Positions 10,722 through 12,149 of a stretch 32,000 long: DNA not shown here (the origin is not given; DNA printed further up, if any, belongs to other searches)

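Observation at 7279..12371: Split NLR/STAND cassette: one effector-less NB-ARC core followed by two separately encoded, paralogous TPR sensor arms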

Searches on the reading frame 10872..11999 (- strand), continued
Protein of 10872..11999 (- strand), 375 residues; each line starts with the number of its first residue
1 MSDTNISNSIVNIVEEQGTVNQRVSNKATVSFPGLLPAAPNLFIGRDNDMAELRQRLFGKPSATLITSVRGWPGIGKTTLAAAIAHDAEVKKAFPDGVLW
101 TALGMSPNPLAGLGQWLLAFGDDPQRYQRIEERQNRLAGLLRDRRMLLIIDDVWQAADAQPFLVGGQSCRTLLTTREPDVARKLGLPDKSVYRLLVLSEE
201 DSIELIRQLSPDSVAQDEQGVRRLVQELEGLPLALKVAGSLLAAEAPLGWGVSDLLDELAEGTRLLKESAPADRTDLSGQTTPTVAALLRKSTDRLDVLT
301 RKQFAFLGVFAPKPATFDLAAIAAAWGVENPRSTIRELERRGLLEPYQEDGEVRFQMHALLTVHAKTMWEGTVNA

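Call 31: find_encoding_contigs(protein=P0008, flank=6000, max_places=2)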
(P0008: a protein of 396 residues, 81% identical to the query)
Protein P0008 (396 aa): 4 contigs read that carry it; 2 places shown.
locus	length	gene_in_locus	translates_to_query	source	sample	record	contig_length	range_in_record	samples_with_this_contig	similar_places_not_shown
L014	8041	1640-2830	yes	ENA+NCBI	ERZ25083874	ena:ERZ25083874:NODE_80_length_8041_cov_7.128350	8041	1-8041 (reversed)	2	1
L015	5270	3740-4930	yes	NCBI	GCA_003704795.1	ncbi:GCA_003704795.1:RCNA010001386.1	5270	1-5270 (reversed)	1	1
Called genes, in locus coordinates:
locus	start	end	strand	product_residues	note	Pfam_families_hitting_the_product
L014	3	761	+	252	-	?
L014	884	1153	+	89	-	-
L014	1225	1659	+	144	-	PF20701:HetE-N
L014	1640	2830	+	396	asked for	PF00931:NB-ARC, PF13191:AAA_16 (faint)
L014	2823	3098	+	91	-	-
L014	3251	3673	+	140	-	PF13174:TPR_6 (faint), PF13181:TPR_8 (faint), PF13424:TPR_12, PF13428:TPR_14 (faint), PF00515:TPR_1 (weak), PF07719:TPR_2 (weak), PF13374:TPR_10, PF13176:TPR_7 (weak), +1 more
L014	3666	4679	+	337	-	PF13174:TPR_6 (faint), PF13176:TPR_7 (faint), PF13424:TPR_12, PF17874:TPR_MalT (weak), PF13424:TPR_12, PF18768:RNPP_C (weak), PF13374:TPR_10 (weak), PF13424:TPR_12, +5 more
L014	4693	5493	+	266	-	-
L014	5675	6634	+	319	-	-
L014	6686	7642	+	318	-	-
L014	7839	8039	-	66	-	?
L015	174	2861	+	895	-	PF00133:tRNA-synt_1, PF09334:tRNA-synt_1g, PF13603:tRNA-synt_1_2 (faint), PF09334:tRNA-synt_1g, PF08264:Anticodon_1, PF10458:Val_tRNA-synt_C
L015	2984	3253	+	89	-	-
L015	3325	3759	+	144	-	PF20701:HetE-N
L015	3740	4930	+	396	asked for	PF00931:NB-ARC, PF13191:AAA_16 (faint)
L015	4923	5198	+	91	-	-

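Call 41: search_protein_representatives(protein=window:10872-11999:-)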
Query: 375 residues. Proteins with E-value up to 0.001 (for the whole library): 34970; up to 1e-10: 13830; up to 1e-30: 1332. The best 150 are listed.
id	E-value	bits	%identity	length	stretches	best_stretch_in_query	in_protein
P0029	1.9e-119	415.5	58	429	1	33-371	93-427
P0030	1.1e-118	413.0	58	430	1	34-372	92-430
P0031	9.2e-118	409.9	55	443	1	22-370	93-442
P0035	2.8e-108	378.7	54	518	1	25-371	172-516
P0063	1.7e-104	366.2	54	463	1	29-368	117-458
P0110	2.3e-101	355.9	54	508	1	27-368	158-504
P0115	3.8e-101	355.2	53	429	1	34-368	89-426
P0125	3.2e-100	352.2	54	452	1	30-368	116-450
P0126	1.2e-99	350.3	53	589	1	27-368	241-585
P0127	2.0e-99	349.6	52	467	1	30-368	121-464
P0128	1.0e-98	347.3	53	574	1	34-368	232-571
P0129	2.1e-98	346.3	52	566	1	33-370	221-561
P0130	3.0e-98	345.7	51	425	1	34-371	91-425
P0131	3.7e-97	342.1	50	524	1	26-368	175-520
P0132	1.3e-96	340.3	54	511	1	33-370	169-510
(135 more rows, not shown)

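Call 44: find_related_loci(query=A1, collection=genome_contigs, flank=10000)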
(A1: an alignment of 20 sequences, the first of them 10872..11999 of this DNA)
Query A1 (375 aa) in genome_contigs; peptide patterns used: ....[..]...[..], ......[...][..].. (x = any residue, [..] = any of these).
337 stretches matched a pattern; 207 encode a relative of the query (tblastn E <= 1e-3); the best 80 are kept; 79 distinct loci.
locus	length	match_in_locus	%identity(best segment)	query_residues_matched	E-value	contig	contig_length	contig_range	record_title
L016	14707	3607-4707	83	12-375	0e+0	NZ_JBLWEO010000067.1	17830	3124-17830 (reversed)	Candidatus Electronema sp. PJ PJ__287277, whole genome shotgun sequence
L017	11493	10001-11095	54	14-368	2e-114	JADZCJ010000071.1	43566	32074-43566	MAG: Anaerolineae bacterium isolate SJ719 c_000000752321, whole genome shotgun sequence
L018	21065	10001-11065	52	5-368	2e-112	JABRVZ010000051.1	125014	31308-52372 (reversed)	MAG: Chloroflexota bacterium isolate MAG-07r c_000000000052, whole genome shotgun sequence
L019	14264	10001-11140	50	3-368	2e-109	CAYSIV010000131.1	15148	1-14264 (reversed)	MAG TPA_asm: uncultured Anaerolineales bacterium isolate SRP119689_co1_311 genome assembly, contig: NODE_5555_length_151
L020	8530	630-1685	52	20-368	1e-109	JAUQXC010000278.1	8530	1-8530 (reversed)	MAG: Thermoflexales bacterium isolate BIN19 contig_91280, whole genome shotgun sequence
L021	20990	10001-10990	54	40-368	4e-109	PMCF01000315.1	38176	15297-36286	MAG: Anaerolineae bacterium isolate fen_1063 73.20120700_E3M.207_contig_330673, whole genome shotgun sequence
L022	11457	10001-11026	53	34-371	7e-107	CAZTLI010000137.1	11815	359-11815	MAG TPA_asm: uncultured Anaerolineaceae bacterium isolate SRP323723_co1_139 genome assembly, contig: NODE_4591_length_11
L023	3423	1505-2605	49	6-368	3e-107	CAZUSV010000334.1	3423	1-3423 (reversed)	MAG TPA_asm: uncultured Anaerolineales bacterium isolate SRP077602_co5_397 genome assembly, contig: NODE_95371_length_34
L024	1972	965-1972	52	34-369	9e-111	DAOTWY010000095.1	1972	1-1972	MAG TPA_asm: Anaerolineae bacterium isolate H16_184 k91_470513, whole genome shotgun sequence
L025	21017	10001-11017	51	34-368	2e-104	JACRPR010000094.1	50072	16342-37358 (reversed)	MAG: Chloroflexi bacterium isolate NC_groundwater_1992_Pr3_S-0.65um_56_3 SR2-18-Sp65_coassembly_scaffold_46489, whole ge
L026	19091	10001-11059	50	21-370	4e-104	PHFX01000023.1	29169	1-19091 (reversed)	MAG: Candidatus Brocadia sp. WS118 scaffold_45, whole genome shotgun sequence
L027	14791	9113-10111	53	40-368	2e-103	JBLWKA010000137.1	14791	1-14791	MAG: Oscillochloridaceae bacterium umkhey_bin13 bin13_contig_137, whole genome shotgun sequence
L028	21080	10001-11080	50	21-374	2e-103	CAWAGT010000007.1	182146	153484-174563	MAG: uncultured Chloroflexia bacterium isolate MFD04944.bin.1.53 genome assembly, contig: contig_46690, whole genome sho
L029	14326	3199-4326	50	2-368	1e-102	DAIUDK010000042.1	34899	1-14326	MAG TPA_asm: Chloroflexota bacterium isolate CTOTU19884 NODE_1187_length_34899_cov_27.731661, whole genome shotgun seque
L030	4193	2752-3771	51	29-370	3e-103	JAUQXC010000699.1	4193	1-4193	MAG: Thermoflexales bacterium isolate BIN19 contig_243111, whole genome shotgun sequence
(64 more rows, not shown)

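Call 51: search_protein_families(library=pfam, proteins=[P0010, P0019, P0018, P0021], max_evalue=0.01)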
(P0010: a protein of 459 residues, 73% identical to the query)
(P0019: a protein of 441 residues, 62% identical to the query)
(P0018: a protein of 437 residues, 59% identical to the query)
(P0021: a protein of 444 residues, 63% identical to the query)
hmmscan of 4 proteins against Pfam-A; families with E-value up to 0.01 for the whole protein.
P0010 (459 aa): 6 families
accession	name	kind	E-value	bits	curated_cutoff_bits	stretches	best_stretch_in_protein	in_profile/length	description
PF00931.28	NB-ARC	-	7.5e-23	81.5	23.5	1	135-333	2-208/248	NB-ARC domain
PF20689.3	bDLD1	-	2e-08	34.9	25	1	4-99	4-98/105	Bacterial Death-like domain 1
PF13191.12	AAA_16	-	4.4e-05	24.5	32.6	1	131-245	2-145/167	AAA ATPase domain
PF20703.3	nSTAND1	-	0.00015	21.9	27.1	1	129-240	14-123/379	Novel STAND NTPase 1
PF13401.12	AAA_22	-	0.0038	18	27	0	151-241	4-93/130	AAA domain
PF05729.18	NACHT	-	0.0047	17.2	26.7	0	155-297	3-163/167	NACHT domain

P0019 (441 aa): 6 families
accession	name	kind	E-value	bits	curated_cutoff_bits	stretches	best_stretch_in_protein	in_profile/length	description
PF00931.28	NB-ARC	-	3.9e-24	85.7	23.5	1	118-316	1-208/248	NB-ARC domain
PF19960.5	EAD7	-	2.2e-16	59.8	32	1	12-73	1-62/62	Effector-associated domain 7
PF13191.12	AAA_16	-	1.3e-07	32.7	32.6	1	115-193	2-100/167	AAA ATPase domain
PF13401.12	AAA_22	-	0.00012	22.8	27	1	135-224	4-93/130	AAA domain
PF20703.3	nSTAND1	-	0.00042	20.5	27.1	1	113-222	14-122/379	Novel STAND NTPase 1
PF05729.18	NACHT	-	0.00059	20.1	26.7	1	139-226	3-92/167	NACHT domain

P0018 (437 aa): 6 families
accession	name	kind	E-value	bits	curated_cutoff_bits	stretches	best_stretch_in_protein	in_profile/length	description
PF00931.28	NB-ARC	-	1.4e-24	87.2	23.5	1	112-310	2-208/248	NB-ARC domain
PF13191.12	AAA_16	-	2.3e-05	25.4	32.6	1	108-158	2-59/167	AAA ATPase domain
PF19960.5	EAD7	-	0.0002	21.5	32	1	10-75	1-62/62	Effector-associated domain 7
PF05729.18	NACHT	-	0.0071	16.6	26.7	0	132-226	3-97/167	NACHT domain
PF13481.12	AAA_25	-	0.0075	16.4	27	0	114-216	21-108/195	AAA domain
PF13401.12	AAA_22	-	0.0078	17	27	0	131-217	7-92/130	AAA domain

P0021 (444 aa): 4 families
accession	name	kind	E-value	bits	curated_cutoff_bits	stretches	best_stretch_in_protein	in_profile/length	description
PF00931.28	NB-ARC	-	1.3e-22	80.7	23.5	1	142-321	20-208/248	NB-ARC domain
PF19960.5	EAD7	-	0.00012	22.3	32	1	13-78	1-62/62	Effector-associated domain 7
PF05729.18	NACHT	-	0.00069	19.9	26.7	1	143-234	3-95/167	NACHT domain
PF13401.12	AAA_22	-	0.00071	20.3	27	1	142-229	7-93/130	AAA domain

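Call 86: search_protein_families(library=ncbifam, proteins=[window:10872-11999:-], max_evalue=0.001)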
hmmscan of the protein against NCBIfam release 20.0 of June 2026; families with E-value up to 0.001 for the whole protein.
window:10872-11999:- (375 aa): 3 families
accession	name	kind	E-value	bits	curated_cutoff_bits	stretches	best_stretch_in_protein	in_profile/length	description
NF053617.1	SARPRegAfsRStmc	equivalog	7.8e-27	93.6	1430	1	21-367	276-609/986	SARP-family global regulator AfsR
NF040586.1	FxSxx_TPR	equivalog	6e-23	81.2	300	1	37-348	2-282/830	FxSxx-COOH system tetratricopeptide repeat protein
NF041717.1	HaaA_phane_TPR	equivalog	1.9e-14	52.8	1125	1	35-369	96-426/882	cyclophane-containing RiPP biosynthesis TPR protein HaaT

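Call 88: find_encoding_contigs(protein=P0011, flank=5000, max_places=2)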
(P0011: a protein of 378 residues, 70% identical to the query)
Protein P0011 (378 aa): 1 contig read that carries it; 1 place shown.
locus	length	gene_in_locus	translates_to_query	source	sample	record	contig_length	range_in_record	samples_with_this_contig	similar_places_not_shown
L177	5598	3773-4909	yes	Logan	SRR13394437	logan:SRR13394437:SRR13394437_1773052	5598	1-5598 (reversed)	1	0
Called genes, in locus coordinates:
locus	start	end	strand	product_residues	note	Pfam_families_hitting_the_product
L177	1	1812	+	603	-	?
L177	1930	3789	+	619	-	PF00805:Pentapeptide, PF13576:Pentapeptide_3 (faint), PF13599:Pentapeptide_4 (weak), PF00805:Pentapeptide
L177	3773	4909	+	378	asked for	PF00931:NB-ARC, PF13191:AAA_16 (weak), PF13401:AAA_22 (faint), PF05729:NACHT (weak)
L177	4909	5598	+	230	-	?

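Call 89: find_encoding_contigs(protein=P0016, flank=5000, max_places=2)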
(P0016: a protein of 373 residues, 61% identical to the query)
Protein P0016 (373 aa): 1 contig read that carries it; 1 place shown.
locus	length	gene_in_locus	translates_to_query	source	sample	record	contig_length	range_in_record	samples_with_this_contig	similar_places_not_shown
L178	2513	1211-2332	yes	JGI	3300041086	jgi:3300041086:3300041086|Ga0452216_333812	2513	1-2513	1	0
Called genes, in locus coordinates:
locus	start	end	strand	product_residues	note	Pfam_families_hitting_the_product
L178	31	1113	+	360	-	-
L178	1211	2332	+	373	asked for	PF00931:NB-ARC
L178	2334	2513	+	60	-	?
